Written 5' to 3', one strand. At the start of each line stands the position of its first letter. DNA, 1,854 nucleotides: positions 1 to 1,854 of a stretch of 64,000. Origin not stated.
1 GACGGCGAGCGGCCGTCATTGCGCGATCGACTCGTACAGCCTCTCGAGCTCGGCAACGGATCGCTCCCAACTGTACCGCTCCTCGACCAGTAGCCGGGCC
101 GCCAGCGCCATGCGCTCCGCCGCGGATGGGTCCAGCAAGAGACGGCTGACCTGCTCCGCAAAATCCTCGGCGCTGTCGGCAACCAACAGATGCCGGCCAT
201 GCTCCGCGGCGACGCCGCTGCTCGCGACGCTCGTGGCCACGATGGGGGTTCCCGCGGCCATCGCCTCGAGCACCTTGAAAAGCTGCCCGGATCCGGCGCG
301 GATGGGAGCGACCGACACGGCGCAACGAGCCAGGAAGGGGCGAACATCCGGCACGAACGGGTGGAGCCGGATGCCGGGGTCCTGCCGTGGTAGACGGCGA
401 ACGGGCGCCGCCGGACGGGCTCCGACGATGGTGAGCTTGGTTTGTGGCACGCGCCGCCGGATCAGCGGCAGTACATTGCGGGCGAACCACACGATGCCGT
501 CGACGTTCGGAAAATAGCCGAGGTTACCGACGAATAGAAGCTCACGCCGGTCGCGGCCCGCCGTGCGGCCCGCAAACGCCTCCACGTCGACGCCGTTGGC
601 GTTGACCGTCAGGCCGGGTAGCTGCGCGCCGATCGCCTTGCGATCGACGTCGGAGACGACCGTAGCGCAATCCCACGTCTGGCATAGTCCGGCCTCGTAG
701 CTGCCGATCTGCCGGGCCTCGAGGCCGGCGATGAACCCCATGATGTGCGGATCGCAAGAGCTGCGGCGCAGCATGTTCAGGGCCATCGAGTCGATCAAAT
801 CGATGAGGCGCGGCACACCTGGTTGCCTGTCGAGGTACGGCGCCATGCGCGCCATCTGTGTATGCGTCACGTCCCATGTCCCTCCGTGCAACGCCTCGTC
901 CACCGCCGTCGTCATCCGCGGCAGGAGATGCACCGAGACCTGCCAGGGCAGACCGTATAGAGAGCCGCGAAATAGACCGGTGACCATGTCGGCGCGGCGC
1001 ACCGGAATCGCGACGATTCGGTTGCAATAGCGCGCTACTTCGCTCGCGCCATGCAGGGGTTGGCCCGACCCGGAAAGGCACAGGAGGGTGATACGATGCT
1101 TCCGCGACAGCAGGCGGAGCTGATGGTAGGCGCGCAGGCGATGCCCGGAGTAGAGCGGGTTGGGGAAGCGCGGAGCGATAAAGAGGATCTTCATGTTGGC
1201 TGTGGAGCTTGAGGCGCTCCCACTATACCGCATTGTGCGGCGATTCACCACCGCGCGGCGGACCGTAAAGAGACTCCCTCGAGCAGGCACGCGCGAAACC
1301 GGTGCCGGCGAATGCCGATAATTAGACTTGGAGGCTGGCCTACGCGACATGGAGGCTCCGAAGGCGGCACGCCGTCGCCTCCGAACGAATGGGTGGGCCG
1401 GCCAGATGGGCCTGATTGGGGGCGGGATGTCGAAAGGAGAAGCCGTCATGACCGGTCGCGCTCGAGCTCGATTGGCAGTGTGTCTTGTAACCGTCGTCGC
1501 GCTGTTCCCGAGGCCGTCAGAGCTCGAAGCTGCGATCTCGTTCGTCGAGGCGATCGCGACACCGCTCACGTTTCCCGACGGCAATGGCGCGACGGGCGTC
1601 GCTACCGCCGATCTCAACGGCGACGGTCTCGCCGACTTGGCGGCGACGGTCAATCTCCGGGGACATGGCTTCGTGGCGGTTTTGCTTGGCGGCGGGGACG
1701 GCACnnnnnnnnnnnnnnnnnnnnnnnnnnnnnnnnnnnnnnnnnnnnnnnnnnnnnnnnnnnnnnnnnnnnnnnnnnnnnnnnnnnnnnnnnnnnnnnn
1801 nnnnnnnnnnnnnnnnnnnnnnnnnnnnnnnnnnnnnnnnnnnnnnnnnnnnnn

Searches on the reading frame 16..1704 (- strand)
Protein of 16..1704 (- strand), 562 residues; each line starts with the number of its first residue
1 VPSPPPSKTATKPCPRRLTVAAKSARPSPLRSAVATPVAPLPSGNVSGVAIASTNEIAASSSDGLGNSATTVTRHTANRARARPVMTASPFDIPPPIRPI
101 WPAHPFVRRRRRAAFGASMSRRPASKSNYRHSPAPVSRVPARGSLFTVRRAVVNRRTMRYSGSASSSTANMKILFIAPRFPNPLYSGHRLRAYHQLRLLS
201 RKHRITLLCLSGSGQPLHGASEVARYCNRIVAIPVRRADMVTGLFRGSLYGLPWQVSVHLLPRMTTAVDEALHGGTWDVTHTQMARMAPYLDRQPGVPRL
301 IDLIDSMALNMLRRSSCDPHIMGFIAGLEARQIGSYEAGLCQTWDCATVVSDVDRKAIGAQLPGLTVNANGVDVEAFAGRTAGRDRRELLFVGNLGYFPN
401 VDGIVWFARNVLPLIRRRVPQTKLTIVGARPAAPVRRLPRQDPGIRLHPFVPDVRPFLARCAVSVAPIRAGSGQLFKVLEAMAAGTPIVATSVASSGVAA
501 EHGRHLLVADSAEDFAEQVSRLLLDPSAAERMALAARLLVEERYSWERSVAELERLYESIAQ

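Call 41: search_protein_families(library=pfam, proteins=[window:16-1704:-], max_evalue=0.0001)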
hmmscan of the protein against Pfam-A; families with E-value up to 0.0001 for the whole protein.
window:16-1704:- (562 aa): 3 families
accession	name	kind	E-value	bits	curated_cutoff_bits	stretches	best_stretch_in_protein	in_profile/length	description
PF13692.12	Glyco_trans_1_4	-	2.6e-28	99.5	27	1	387-525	2-142/142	Glycosyl transferases group 1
PF13524.12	Glyco_trans_1_2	-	2.4e-13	50.7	25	1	415-554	9-143/144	Glycosyl transferase-like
PF00534.26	Glycos_transf_1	-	3.3e-11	43.5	26.4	1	385-537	14-170/172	Glycosyl transferases group 1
